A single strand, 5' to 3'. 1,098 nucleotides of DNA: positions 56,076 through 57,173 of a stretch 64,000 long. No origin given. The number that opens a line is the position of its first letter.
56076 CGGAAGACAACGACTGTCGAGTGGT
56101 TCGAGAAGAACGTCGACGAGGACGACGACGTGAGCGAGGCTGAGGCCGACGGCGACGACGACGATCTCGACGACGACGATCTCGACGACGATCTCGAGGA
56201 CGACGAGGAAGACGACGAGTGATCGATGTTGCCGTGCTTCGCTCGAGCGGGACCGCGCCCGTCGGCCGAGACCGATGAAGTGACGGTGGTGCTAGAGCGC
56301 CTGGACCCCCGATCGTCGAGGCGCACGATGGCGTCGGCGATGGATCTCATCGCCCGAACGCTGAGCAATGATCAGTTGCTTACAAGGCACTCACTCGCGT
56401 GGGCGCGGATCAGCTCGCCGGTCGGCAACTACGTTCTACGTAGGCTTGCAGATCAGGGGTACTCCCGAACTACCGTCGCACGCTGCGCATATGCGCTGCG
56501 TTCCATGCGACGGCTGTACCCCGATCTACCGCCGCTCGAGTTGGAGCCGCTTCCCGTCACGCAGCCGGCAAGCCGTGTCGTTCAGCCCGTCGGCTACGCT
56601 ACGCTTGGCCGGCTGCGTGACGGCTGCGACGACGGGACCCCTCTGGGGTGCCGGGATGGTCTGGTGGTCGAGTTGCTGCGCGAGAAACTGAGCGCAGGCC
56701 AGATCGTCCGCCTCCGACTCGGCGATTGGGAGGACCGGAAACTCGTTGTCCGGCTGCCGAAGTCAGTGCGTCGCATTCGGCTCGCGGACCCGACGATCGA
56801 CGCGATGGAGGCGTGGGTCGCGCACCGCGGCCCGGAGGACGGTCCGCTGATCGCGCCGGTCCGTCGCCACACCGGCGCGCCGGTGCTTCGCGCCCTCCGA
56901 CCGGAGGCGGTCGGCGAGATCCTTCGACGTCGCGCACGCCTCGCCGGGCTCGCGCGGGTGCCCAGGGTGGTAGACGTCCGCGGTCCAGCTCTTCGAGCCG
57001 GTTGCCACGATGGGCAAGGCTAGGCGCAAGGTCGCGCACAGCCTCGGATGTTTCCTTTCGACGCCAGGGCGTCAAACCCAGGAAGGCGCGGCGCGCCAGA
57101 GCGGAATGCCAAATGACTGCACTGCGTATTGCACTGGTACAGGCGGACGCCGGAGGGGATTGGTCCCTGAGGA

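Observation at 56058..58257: Satellite cargo operon: hyper-acidic 54-aa peptide + Tyr-less recombinase-like protein + nitrilase-like protein with Gly at the catalytic Cys position + small protein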

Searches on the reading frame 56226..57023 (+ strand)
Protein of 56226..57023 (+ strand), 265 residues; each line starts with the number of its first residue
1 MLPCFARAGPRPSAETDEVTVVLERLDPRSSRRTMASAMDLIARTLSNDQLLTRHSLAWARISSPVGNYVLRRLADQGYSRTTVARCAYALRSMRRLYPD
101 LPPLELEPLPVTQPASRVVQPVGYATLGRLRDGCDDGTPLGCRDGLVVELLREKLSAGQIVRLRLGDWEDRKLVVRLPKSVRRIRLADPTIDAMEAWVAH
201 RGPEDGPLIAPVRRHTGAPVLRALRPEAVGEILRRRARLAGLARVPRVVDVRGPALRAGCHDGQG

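Call 7: search_protein_families(library=pfam, proteins=[window:56226-57023:+], max_evalue=0.1)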
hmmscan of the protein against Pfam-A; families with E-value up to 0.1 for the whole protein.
window:56226-57023:+ (265 aa): 0 families
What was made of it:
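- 56226..57023 (+): Degenerate, C-terminally truncated relative of XerC/D-type tyrosine recombinases (265 aa). It cannot be a recombinase. No Pfam hit of its own (call 7).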

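Call 8: search_protein_families(library=ncbifam, proteins=[window:56226-57023:+], max_evalue=0.1)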
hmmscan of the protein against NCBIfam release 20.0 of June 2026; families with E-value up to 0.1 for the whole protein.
window:56226-57023:+ (265 aa): 0 families

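Call 13: search_solved_structures(query=window:56226-57023:+, max_evalue=10, show_alignments=3)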
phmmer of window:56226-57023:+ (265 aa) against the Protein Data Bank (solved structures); distinct sequences matched with E-value up to 10: 1.
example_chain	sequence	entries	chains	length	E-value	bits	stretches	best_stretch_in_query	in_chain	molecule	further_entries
1lsh_A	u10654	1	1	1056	0.089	15.7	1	12-92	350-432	LIPOVITELLIN (LV-1N, LV-1C)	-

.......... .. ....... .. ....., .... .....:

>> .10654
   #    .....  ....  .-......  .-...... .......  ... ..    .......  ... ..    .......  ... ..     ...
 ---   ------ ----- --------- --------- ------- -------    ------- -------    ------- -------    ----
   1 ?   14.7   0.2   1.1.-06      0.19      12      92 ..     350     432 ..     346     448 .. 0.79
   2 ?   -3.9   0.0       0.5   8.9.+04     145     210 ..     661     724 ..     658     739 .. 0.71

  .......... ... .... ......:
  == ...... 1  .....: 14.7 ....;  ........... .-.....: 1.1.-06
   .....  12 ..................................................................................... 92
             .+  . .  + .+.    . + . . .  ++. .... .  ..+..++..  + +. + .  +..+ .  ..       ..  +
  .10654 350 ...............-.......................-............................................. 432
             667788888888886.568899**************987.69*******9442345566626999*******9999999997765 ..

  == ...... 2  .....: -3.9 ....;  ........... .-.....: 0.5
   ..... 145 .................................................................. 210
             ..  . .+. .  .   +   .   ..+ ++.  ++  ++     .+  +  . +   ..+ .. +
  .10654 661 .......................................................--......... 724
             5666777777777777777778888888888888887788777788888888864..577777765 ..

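Call 14: find_homologous_proteins(query=window:56226-57023:+, max_evalue=0.001)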
Query window:56226-57023:+ (265 aa): 5 proteins with E <= 0.001 among 8000 candidates.
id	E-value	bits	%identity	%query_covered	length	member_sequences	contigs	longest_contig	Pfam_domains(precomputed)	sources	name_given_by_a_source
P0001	3.4e-145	501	100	87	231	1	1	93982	-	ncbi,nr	ncbi:MAG: hypothetical protein IT379_39635 [Deltaproteobacteria bacterium]|nr:hypothetical protein [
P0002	2.7e-8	52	31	91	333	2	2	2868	PF00589.28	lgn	-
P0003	3.0e-7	48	33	85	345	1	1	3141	PF00589.28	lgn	-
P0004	3.0e-6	45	31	86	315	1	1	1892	PF00589.28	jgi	jgi:site-specific recombinase XerD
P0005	6.7e-6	44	31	85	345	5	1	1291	PF00589.28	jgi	-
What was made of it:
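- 56226..57023 (+): Homologues are full-length 315-345 aa PF00589 proteins at about 31% identity (call 14).
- On Tyrosine recombinase (PF00589): E 2.7e-8 to 6.7e-6 against a database of 5.8e9 proteins, to four PF00589 proteins (call 14).
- Closest known: TnsF, the inactivated tyrosine-recombinase target selector of Tn6022-like Tn7 transposons. Different: Here there is a single degenerate copy with no Tn7 genes nearby and no family of similar forms (call 14).
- No truncated recombinase relatives were found in a 5.8-billion-cluster search; the only hits were the protein itself and four full-length enzymes (call 14).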

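Call 19: search_protein_families(library=phrogs, proteins=[window:56226-57023:+], max_evalue=0.1)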
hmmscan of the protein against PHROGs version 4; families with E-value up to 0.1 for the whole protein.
window:56226-57023:+ (265 aa): 1 family
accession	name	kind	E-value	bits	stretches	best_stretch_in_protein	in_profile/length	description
phrog_216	-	integration and excision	0.062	13.4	1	160-243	93-179/301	integrase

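Call 20: search_protein_families(library=padloc, proteins=[window:56226-57023:+], max_evalue=0.1)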
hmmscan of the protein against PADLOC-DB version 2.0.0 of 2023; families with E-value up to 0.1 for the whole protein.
window:56226-57023:+ (265 aa): 0 families

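Call 22: find_encoding_contigs(protein=P0002, flank=5000)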
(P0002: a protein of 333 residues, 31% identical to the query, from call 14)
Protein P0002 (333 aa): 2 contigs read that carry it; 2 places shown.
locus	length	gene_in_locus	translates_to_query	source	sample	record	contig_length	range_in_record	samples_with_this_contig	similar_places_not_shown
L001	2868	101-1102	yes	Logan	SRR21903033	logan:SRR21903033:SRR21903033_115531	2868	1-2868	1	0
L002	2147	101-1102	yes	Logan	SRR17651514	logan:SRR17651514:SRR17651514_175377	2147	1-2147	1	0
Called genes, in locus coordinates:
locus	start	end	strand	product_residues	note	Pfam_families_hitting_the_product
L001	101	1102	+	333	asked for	PF00589:Phage_integrase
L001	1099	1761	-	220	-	PF13672:PP2C_2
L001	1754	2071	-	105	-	-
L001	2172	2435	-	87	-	-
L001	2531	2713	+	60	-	-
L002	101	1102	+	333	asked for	PF00589:Phage_integrase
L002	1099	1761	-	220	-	PF13672:PP2C_2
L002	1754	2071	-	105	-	-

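Call 47: find_encoding_contigs(protein=P0001, flank=10000)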
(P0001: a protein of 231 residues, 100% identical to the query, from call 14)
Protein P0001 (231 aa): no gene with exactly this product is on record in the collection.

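Call 92: find_related_loci(query=window:56226-57023:+, collection=viral_contigs, flank=6000)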
Query window:56226-57023:+ (265 aa) in viral_contigs; peptide patterns used: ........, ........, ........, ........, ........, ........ (x = any residue, [..] = any of these).
15 stretches matched a pattern, but none encodes a relative of the query by tblastn (E <= 1e-3).
